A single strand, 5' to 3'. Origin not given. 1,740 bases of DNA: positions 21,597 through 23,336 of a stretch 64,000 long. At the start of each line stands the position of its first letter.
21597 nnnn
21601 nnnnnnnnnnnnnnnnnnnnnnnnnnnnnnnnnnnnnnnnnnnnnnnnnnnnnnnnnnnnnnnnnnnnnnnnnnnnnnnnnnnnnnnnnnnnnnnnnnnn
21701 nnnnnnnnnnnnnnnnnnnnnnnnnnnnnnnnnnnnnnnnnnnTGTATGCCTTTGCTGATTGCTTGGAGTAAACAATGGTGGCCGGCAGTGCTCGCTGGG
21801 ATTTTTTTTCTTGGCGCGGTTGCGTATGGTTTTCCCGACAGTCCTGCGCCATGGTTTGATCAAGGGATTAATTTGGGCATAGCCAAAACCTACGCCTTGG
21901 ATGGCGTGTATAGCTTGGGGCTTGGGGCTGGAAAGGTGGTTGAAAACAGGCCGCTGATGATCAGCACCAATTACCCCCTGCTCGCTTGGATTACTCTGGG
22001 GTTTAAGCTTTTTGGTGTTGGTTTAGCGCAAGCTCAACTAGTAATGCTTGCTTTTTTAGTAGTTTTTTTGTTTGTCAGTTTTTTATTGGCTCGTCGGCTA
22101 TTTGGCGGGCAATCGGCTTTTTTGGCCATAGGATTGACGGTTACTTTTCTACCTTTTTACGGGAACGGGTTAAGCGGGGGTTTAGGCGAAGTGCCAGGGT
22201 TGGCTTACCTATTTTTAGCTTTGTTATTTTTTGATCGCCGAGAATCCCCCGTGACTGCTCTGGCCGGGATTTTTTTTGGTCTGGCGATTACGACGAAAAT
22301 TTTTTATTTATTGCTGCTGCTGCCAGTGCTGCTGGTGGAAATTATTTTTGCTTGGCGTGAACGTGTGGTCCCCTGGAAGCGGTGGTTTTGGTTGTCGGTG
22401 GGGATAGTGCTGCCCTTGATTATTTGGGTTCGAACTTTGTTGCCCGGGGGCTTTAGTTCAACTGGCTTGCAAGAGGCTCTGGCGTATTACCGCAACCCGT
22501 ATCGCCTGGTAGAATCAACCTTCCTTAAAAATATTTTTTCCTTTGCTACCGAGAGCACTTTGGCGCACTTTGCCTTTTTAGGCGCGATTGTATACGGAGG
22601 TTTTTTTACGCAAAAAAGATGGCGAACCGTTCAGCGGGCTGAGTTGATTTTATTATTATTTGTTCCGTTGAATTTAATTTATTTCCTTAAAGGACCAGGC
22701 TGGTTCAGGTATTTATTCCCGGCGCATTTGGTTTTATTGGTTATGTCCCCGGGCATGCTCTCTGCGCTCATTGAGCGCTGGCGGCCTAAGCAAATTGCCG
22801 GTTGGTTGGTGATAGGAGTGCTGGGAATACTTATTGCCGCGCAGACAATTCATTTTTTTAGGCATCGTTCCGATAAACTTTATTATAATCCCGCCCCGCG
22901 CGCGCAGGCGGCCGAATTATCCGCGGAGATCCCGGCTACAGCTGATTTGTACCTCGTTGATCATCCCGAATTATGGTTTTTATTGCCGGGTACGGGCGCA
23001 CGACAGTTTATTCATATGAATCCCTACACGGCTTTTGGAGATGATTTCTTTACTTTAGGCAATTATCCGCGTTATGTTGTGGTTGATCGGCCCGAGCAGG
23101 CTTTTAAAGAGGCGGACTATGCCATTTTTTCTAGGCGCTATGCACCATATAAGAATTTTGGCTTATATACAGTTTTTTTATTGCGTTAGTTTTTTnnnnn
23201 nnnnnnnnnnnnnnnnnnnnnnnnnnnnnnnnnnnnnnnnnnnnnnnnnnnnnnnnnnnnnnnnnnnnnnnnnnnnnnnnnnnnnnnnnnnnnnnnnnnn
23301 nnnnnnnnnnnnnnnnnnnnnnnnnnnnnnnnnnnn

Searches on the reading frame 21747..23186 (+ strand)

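Call 19: search_protein_families(library=pfam, proteins=[window:21747-23186:+], max_evalue=0.00001)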
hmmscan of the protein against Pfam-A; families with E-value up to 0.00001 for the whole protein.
window:21747-23186:+ (480 aa): 1 family
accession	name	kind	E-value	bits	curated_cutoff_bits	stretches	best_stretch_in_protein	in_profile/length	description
PF13231.12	PMT_2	-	1.6e-08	35.3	26.1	1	77-226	4-155/160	Dolichyl-phosphate-mannose-protein mannosyltransferase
